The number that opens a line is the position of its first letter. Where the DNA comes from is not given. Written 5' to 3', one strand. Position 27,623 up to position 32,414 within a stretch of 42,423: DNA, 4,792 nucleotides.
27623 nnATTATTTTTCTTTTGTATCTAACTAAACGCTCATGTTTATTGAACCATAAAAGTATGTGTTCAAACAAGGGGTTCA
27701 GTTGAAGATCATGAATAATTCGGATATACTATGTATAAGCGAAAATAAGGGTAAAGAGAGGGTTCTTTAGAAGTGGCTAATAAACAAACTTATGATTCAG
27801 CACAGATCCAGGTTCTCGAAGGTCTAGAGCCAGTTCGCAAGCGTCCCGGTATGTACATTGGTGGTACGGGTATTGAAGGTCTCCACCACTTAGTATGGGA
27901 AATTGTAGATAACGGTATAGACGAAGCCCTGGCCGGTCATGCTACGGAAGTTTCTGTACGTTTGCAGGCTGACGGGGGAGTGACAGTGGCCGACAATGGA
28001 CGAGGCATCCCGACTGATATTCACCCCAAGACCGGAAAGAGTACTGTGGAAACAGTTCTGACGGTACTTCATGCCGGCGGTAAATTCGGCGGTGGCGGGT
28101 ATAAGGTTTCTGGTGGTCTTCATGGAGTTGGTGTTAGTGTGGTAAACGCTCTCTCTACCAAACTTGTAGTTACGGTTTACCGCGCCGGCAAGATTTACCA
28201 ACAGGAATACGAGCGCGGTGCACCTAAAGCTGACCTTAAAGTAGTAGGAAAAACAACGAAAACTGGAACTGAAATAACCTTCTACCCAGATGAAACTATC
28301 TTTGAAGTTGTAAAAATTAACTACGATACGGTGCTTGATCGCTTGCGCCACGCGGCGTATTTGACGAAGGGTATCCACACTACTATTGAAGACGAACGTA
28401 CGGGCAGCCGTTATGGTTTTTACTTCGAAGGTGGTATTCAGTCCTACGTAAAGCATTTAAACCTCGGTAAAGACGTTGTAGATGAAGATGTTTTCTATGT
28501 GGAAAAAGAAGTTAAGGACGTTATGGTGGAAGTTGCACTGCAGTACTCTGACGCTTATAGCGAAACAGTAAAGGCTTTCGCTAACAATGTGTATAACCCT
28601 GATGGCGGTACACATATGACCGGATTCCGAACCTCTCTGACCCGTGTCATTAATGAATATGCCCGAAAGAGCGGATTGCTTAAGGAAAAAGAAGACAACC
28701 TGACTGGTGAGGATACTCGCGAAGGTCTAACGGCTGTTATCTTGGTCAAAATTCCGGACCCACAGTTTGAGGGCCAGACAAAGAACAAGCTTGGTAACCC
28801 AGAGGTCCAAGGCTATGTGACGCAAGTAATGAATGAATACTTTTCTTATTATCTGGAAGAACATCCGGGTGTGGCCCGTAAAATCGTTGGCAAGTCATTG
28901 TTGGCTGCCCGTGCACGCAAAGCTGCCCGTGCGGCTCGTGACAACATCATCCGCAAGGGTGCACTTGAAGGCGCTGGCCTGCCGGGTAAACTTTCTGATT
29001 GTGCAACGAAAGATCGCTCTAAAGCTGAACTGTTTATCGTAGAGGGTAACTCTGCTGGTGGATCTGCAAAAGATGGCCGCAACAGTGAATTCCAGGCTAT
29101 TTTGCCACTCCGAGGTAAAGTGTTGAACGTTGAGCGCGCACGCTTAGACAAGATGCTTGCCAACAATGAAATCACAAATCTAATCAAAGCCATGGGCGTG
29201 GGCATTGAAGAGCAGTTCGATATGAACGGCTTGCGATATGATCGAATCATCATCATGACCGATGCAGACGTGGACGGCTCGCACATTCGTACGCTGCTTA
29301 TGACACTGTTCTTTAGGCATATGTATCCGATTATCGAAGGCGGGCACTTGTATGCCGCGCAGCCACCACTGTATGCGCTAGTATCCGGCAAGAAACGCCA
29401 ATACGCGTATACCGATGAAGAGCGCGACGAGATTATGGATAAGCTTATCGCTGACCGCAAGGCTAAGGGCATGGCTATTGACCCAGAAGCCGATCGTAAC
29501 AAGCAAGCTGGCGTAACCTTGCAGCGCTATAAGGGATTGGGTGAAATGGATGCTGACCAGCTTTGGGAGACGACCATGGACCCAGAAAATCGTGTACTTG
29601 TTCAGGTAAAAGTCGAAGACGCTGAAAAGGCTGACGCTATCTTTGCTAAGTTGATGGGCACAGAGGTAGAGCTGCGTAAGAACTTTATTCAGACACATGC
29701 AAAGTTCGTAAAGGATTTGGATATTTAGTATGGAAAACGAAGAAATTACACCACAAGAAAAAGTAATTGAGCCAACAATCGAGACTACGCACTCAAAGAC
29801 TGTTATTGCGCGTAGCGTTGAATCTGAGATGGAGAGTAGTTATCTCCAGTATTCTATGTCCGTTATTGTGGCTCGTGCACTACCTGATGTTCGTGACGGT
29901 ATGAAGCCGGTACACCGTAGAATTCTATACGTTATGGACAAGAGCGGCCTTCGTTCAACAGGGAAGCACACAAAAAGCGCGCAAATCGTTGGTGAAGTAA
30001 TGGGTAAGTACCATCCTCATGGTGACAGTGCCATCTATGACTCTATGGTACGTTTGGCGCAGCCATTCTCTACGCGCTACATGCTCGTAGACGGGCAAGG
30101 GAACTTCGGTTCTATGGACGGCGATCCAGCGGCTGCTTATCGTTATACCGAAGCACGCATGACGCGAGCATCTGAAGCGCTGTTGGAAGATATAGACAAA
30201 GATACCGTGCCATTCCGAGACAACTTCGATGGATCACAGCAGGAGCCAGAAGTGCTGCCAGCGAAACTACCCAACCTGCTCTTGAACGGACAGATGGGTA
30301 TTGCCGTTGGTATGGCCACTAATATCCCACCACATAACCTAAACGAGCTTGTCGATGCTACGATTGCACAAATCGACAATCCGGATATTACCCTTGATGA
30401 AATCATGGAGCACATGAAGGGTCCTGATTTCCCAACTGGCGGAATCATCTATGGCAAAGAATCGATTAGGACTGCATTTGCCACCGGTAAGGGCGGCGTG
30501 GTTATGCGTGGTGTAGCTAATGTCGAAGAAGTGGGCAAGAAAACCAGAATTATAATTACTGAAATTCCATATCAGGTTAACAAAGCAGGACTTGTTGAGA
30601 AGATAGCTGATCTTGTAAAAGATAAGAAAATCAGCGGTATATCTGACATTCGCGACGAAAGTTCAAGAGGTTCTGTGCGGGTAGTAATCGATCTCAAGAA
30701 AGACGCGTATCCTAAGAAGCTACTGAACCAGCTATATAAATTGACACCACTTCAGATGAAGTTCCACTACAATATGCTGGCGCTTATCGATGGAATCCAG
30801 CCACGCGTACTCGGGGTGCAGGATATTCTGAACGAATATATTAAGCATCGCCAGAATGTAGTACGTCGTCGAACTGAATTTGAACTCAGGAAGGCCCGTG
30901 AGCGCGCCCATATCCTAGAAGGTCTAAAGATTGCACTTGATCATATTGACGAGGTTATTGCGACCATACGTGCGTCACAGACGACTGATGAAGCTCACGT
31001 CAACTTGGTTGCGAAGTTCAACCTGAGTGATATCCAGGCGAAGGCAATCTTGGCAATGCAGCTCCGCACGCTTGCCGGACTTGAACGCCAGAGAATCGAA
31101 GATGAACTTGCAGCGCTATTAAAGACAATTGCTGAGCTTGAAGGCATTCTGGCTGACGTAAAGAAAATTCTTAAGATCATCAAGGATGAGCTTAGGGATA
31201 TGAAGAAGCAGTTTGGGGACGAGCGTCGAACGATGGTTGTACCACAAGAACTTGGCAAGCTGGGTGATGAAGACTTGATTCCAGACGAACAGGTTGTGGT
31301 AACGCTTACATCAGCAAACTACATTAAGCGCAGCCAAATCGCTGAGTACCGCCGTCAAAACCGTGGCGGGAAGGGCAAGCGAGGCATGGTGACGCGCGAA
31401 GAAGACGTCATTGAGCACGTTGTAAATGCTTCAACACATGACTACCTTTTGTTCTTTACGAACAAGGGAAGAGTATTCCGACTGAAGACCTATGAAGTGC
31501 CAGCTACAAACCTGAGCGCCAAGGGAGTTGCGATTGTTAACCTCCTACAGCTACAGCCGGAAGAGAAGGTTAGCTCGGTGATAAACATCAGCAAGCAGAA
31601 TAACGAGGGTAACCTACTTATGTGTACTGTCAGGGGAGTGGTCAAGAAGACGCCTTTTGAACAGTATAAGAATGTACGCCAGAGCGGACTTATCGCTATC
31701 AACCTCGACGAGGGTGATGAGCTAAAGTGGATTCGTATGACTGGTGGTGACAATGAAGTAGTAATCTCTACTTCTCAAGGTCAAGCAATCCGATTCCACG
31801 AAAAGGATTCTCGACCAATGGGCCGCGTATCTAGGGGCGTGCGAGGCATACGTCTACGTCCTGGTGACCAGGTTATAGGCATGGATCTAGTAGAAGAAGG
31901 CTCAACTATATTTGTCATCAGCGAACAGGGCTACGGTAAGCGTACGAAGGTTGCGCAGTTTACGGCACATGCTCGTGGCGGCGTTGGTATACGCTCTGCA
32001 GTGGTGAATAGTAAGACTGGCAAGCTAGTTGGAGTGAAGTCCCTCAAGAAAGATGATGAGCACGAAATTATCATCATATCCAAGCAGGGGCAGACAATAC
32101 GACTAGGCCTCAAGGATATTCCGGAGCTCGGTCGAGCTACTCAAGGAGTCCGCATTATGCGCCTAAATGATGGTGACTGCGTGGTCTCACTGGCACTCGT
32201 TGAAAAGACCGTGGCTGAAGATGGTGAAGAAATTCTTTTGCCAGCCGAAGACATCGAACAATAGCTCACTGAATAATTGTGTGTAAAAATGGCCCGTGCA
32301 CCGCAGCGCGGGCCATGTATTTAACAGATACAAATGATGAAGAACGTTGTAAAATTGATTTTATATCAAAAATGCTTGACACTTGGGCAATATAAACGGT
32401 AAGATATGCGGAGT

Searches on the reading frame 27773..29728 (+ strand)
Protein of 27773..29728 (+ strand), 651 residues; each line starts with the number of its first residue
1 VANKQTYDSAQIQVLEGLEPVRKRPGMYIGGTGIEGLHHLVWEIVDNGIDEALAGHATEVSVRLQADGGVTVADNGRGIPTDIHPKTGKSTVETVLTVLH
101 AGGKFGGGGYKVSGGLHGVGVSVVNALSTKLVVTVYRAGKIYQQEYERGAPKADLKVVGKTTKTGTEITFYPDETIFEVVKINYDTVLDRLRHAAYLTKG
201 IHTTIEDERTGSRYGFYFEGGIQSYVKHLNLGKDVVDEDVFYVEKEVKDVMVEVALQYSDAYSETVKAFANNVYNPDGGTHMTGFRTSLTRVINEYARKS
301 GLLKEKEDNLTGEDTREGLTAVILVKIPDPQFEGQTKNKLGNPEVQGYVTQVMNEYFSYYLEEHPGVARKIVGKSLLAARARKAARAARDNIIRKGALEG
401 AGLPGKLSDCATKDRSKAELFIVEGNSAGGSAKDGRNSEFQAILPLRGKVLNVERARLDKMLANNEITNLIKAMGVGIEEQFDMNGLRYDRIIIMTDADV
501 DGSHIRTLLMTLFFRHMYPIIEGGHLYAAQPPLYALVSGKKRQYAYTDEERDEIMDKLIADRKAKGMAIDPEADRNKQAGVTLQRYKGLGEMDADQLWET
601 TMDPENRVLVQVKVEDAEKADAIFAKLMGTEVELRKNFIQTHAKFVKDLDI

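Call 73: search_protein_families(library=pfam, proteins=[window:27773-29728:+], max_evalue=0.0001)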
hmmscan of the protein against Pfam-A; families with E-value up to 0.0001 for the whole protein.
window:27773-29728:+ (651 aa): 4 families
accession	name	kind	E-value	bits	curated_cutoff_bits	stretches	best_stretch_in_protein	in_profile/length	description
PF00204.31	DNA_gyraseB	-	4.1e-60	202.6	27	1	221-390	1-172/173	DNA gyrase B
PF00986.26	DNA_gyraseB_C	-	3.9e-29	101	29.8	1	579-640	2-63/63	DNA gyrase B subunit, carboxyl terminus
PF01751.28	Toprim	-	1.4e-17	64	23.1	1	419-528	1-93/96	Toprim domain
PF02518.31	HATPase_c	-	2.3e-16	60.6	26.4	1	35-174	4-109/111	Histidine kinase-, DNA gyrase B-, and HSP90-like ATPase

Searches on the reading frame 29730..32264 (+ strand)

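Call 73: search_protein_families(library=pfam, proteins=[window:29730-32264:+], max_evalue=0.0001)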
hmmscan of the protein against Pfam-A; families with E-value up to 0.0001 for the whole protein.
window:29730-32264:+ (844 aa): 2 families
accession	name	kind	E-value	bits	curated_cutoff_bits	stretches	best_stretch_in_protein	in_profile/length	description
PF00521.26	DNA_topoisoIV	-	4.8e-165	550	31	1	49-488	1-431/432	DNA gyrase/topoisomerase IV, subunit A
PF03989.18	DNA_gyraseA_C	-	2.4e-62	206.6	27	6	779-824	2-47/48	DNA gyrase C-terminal domain, beta-propeller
